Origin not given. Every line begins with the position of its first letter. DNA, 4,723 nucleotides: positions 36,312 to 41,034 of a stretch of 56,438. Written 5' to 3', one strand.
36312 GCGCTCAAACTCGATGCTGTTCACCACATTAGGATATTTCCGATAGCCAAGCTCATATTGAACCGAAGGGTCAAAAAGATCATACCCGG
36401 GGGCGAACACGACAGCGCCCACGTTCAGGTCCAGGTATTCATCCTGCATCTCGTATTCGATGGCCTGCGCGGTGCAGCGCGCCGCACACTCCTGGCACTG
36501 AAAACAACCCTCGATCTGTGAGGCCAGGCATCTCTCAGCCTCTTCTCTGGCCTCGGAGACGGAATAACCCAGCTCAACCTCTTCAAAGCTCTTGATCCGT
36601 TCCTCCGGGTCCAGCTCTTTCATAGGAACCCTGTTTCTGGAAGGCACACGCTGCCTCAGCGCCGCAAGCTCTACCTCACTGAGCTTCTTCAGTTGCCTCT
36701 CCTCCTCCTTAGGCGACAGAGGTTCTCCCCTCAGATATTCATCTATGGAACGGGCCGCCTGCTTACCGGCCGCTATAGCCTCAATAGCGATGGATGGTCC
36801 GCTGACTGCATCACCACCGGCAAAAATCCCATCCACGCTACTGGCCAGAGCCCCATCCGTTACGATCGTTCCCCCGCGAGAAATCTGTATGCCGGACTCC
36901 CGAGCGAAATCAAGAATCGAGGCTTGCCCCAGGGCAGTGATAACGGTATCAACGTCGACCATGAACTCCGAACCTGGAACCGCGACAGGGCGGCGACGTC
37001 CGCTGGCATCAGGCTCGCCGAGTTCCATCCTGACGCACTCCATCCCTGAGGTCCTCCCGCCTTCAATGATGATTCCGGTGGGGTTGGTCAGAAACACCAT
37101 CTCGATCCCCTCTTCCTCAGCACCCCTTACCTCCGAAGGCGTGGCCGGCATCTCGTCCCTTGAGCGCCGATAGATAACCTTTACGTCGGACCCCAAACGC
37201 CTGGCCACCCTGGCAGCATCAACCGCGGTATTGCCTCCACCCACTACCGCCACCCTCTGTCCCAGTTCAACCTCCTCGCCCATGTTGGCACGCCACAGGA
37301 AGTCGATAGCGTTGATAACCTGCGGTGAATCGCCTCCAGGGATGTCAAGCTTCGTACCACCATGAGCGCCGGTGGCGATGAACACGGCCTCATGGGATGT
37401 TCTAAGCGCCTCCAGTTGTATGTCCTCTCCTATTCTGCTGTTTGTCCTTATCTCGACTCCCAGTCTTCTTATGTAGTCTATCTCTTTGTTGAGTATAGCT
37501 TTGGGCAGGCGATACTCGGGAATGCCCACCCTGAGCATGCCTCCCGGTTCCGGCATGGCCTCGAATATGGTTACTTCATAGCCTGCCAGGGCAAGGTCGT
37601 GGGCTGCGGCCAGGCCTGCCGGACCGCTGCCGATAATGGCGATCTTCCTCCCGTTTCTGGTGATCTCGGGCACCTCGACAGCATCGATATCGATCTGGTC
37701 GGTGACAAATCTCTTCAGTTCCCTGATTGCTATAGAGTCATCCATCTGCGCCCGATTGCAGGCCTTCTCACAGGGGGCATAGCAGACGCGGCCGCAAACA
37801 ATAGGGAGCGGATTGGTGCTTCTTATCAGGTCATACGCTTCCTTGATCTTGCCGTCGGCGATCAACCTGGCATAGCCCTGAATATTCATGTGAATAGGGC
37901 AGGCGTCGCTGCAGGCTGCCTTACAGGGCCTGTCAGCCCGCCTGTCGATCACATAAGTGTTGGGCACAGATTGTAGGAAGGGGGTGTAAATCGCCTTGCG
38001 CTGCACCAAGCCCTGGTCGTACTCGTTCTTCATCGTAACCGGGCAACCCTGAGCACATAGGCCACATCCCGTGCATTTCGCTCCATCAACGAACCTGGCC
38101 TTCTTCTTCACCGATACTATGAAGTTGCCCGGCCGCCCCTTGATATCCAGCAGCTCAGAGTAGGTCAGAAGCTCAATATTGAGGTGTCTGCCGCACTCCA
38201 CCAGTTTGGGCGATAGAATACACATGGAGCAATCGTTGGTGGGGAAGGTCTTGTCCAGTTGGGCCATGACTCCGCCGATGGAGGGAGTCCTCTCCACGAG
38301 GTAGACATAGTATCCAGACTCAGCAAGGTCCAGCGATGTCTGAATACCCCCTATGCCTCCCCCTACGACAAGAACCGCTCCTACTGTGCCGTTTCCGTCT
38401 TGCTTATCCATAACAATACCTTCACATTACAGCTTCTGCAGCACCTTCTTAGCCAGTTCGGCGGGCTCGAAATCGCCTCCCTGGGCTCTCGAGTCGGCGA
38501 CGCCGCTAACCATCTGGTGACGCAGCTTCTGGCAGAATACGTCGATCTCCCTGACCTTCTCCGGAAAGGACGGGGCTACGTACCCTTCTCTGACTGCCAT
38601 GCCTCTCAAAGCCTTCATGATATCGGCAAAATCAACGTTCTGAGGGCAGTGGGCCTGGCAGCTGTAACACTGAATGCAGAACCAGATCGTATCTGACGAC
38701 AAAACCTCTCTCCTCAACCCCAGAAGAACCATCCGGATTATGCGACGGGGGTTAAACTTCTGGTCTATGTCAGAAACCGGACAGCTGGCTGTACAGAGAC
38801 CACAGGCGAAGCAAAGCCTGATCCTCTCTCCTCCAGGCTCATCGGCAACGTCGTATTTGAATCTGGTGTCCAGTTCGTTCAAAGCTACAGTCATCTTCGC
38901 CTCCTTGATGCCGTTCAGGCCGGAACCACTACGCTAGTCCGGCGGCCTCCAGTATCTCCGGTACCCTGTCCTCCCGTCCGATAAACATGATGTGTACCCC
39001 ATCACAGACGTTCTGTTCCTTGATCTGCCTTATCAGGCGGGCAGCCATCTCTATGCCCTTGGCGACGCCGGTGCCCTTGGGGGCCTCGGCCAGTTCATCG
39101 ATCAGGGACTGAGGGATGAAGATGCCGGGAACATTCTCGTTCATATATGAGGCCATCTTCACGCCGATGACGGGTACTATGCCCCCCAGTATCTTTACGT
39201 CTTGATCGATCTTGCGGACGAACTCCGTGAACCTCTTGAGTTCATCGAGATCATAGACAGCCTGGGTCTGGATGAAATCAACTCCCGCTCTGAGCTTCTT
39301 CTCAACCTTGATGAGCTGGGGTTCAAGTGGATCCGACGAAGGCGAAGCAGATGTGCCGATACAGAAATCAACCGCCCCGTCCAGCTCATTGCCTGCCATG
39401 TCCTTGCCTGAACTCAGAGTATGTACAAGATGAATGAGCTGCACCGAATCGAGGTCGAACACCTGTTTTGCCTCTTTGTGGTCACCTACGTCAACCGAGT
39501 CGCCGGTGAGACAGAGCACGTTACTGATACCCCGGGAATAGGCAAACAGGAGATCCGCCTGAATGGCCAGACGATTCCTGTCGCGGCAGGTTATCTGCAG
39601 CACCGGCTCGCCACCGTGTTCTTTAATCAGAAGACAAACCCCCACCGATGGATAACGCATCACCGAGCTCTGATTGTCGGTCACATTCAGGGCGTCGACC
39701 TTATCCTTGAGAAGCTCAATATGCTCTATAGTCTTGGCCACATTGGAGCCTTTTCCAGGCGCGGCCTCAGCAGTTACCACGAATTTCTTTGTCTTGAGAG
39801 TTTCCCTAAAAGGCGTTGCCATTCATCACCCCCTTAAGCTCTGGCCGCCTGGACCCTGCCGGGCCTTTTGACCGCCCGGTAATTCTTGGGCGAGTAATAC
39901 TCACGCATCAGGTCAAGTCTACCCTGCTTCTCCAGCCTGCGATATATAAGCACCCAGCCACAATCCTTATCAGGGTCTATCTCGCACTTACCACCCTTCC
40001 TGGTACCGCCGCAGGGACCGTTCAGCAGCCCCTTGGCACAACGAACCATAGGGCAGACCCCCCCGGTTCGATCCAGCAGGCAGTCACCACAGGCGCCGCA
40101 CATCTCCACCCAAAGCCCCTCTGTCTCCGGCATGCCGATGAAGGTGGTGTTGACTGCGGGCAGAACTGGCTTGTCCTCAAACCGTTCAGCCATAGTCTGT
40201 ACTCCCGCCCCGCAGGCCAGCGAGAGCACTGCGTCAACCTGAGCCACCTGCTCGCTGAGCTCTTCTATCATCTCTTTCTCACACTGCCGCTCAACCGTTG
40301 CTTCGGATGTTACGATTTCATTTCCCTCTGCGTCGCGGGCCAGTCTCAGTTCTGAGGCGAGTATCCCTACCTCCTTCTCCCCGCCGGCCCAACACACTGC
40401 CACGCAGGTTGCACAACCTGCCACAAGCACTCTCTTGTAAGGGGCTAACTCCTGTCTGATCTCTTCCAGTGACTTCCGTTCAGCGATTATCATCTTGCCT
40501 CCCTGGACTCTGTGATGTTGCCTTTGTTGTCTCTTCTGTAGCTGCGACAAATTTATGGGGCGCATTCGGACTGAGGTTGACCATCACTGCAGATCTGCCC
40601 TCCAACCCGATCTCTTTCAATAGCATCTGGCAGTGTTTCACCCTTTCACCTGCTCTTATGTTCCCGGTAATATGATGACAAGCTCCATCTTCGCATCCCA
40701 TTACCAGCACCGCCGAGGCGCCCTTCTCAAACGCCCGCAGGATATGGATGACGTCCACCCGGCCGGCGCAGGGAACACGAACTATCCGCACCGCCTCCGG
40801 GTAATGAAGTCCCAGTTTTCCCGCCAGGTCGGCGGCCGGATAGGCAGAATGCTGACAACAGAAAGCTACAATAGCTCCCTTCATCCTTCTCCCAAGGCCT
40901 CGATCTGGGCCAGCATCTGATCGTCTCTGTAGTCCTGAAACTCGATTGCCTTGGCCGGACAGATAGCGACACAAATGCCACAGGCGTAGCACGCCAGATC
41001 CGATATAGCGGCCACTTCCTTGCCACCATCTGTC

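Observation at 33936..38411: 1491-aa triple-module flavoprotein: HdrA with a GltD/NfnB module inserted in place of its inserted ferredoxin domain, fused to a second HdrA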

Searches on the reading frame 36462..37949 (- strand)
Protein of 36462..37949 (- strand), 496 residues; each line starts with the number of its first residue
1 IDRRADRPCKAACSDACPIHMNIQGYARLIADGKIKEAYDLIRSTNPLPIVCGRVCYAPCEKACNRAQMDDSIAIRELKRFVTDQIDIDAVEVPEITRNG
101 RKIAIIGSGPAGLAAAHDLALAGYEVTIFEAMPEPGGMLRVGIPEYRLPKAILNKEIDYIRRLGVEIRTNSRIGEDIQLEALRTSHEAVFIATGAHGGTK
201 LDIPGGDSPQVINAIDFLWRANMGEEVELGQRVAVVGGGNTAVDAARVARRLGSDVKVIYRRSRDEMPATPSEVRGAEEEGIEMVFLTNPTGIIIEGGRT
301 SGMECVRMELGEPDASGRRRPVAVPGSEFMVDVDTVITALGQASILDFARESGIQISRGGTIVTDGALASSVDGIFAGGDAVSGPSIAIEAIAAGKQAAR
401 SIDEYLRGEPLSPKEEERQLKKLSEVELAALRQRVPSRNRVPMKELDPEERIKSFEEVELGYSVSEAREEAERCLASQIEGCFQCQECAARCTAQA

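Call 72: search_solved_structures(query=window:36462-37949:-, max_evalue=1e-40, show_alignments=2)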
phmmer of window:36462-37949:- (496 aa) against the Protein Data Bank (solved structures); distinct sequences matched with E-value up to 1e-40: 9.
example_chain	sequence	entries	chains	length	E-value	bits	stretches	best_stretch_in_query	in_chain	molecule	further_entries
9bov_A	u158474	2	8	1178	2.2e-136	458.6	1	8-486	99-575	Molybdopterin oxidoreductase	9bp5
9n5u_A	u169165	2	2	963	1e-126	426.7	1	9-411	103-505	NfnA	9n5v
8oh5_C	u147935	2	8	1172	1.6e-114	386.6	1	5-486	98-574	Formate dehydrogenase-O, major subunit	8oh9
4ylf_B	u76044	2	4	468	4.3e-107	362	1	12-409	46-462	Dihydropyrimidine dehydrogenase subunit A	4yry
5jca_L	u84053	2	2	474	1.3e-103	350.5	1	11-409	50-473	NADH-dependent Ferredoxin:NADP Oxidoreductase (NfnI) subunit alpha | NADH-dependent Ferredoxin:NADP Oxidoreductase subunit alpha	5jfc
5vj7_A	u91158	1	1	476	2.3e-91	310.2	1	11-407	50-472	Oxidoreductase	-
2vdc_G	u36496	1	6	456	7.4e-73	249.2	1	12-413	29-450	GLUTAMATE SYNTHASE [NADPH] SMALL CHAIN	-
6s6s_G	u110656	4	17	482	2.5e-72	247.4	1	13-412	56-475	Glutamate synthase [NADPH] small chain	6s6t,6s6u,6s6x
7mfm_I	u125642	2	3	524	1.9e-51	178.6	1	14-413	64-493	Glutamate synthase (NADPH) small chain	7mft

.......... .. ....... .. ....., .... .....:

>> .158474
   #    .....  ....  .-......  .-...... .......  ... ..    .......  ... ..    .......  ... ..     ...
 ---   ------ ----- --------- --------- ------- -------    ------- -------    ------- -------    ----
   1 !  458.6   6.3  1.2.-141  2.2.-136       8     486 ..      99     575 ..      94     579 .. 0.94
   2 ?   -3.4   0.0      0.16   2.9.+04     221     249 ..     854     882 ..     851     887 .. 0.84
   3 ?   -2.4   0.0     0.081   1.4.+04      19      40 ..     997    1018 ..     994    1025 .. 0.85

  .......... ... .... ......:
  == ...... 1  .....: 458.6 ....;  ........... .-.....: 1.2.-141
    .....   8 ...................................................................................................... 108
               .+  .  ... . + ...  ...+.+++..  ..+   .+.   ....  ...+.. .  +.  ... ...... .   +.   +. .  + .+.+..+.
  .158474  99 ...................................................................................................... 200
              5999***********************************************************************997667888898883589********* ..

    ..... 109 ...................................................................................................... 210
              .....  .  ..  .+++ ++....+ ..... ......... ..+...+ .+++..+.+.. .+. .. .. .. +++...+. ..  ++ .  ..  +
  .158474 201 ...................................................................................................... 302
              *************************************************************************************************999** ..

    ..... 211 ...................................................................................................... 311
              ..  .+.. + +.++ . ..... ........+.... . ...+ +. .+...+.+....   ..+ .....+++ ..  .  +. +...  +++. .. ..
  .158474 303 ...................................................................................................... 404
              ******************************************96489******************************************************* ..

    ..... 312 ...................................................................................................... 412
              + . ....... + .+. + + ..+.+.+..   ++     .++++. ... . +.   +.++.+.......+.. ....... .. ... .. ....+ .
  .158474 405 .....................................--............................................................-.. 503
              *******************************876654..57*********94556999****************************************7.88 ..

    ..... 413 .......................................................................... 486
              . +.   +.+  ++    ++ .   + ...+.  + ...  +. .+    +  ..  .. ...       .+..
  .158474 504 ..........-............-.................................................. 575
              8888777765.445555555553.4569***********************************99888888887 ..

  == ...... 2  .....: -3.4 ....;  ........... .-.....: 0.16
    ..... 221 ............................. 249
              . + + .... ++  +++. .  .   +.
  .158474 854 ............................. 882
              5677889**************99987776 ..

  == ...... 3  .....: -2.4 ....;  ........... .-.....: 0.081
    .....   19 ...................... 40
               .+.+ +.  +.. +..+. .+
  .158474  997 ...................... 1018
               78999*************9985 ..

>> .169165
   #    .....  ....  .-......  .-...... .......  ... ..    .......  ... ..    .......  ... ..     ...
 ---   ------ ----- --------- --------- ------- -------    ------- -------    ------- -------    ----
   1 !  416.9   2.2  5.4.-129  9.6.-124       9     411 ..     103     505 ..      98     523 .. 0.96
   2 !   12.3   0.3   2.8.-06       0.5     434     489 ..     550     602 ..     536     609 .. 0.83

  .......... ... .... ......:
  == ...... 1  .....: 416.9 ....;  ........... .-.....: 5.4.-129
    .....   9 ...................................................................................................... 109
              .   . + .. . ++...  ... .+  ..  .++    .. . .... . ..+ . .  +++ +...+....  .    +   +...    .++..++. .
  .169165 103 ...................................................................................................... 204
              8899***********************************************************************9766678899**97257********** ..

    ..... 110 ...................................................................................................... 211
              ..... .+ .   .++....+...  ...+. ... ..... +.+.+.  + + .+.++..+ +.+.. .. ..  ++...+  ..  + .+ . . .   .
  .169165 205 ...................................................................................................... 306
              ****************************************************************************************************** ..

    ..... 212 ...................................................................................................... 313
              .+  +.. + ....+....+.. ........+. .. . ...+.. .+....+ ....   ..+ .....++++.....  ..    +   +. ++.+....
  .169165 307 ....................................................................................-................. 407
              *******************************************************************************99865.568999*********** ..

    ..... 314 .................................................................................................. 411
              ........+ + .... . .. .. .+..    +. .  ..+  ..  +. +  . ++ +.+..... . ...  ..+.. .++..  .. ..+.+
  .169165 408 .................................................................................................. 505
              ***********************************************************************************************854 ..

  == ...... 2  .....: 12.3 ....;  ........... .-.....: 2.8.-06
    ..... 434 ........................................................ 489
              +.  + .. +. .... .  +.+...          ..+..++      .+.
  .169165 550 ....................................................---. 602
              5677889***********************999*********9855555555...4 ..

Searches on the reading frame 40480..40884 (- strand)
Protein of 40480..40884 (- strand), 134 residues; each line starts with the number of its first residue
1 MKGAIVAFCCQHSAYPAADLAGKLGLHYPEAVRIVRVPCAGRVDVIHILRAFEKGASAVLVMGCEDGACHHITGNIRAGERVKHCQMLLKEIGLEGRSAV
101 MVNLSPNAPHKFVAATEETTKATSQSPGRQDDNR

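Call 55: search_protein_families(library=pfam, proteins=[window:40480-40884:-], max_evalue=0.0001)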
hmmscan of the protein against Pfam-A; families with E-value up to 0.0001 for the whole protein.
window:40480-40884:- (134 aa): 1 family
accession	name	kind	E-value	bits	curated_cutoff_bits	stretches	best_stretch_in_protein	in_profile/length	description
PF02662.21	FlpD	-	4.2e-40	137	22.3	1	5-122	1-118/123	Methyl-viologen-reducing hydrogenase, delta subunit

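Call 56: search_protein_families(library=ncbifam, proteins=[window:40480-40884:-], max_evalue=1e-10)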
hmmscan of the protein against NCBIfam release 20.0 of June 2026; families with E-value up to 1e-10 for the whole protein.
window:40480-40884:- (134 aa): 2 families
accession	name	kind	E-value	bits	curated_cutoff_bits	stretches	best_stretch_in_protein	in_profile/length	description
NF045873.1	F420_non_VhuD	exception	6.6e-37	126.5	215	1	4-122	3-121/132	F420-non-reducing hydrogenase iron-sulfur subunit VhuD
NF040770.1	hetero_SS_HdrA2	exception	5.5e-29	100.8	1100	1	4-121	649-766/777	CoB-CoM heterodisulfide reductase HdrA2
